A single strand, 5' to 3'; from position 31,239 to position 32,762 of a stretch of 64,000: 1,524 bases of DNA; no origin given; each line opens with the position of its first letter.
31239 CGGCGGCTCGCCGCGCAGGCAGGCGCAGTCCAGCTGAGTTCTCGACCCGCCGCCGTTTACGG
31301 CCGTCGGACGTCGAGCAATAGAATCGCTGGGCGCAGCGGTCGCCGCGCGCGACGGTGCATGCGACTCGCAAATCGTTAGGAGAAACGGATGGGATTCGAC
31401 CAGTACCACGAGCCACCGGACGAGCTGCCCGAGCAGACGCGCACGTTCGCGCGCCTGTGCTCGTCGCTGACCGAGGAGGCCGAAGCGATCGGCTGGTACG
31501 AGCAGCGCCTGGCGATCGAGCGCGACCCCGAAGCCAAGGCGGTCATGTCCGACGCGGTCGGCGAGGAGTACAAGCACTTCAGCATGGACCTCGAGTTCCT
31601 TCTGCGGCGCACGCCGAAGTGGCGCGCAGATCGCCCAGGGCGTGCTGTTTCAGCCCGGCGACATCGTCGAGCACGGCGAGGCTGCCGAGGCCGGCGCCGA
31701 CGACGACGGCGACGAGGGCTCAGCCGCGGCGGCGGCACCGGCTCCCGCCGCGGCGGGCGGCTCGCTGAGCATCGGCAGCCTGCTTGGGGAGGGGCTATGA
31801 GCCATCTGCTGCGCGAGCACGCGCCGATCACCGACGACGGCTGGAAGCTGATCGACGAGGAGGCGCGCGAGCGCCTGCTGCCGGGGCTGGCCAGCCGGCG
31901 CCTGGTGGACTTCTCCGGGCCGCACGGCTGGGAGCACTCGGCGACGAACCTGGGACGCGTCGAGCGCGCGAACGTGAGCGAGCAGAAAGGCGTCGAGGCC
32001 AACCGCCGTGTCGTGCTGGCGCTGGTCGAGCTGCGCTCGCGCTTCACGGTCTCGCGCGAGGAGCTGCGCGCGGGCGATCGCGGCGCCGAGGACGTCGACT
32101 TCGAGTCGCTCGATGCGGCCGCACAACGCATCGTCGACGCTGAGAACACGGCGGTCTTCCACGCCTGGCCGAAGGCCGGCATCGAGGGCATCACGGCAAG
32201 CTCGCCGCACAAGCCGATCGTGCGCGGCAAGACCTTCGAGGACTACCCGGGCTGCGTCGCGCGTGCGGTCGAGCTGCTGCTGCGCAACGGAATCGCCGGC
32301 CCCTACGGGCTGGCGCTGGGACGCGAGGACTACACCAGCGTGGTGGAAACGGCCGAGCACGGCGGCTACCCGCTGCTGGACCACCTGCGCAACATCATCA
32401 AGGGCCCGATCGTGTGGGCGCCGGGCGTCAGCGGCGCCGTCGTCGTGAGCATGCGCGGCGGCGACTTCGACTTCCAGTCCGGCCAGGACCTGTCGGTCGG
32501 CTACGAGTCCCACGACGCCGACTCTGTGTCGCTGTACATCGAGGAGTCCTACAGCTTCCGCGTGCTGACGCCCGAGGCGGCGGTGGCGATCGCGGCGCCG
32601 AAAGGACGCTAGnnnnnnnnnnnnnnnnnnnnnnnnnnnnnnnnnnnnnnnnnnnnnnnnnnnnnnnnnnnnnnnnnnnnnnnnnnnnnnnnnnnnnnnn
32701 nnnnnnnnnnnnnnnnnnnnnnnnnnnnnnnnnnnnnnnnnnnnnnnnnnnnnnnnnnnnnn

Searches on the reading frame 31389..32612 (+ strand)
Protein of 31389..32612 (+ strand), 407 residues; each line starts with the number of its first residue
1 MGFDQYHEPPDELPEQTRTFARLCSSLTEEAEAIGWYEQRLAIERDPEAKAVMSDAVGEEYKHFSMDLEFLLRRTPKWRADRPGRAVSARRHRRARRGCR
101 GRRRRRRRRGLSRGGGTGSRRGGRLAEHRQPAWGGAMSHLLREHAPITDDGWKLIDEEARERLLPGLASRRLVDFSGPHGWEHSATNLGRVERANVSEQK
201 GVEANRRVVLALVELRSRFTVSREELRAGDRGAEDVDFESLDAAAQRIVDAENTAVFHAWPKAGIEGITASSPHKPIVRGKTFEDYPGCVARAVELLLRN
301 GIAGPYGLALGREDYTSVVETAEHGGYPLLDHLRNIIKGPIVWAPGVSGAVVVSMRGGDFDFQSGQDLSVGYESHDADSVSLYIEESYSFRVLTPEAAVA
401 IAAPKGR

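Call 95: search_protein_families(library=pfam, proteins=[window:31389-32612:+], max_evalue=0.001)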
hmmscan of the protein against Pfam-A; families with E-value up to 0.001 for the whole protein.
window:31389-32612:+ (407 aa): 2 families
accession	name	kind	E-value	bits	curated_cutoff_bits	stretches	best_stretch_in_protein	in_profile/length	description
PF04454.18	Linocin_M18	-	2.5e-78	263.3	24.3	1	137-387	1-251/253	Encapsulating protein for peroxidase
PF22277.2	EncFtn-like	-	4.9e-18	65.1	27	1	5-79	1-75/85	EncFtn-like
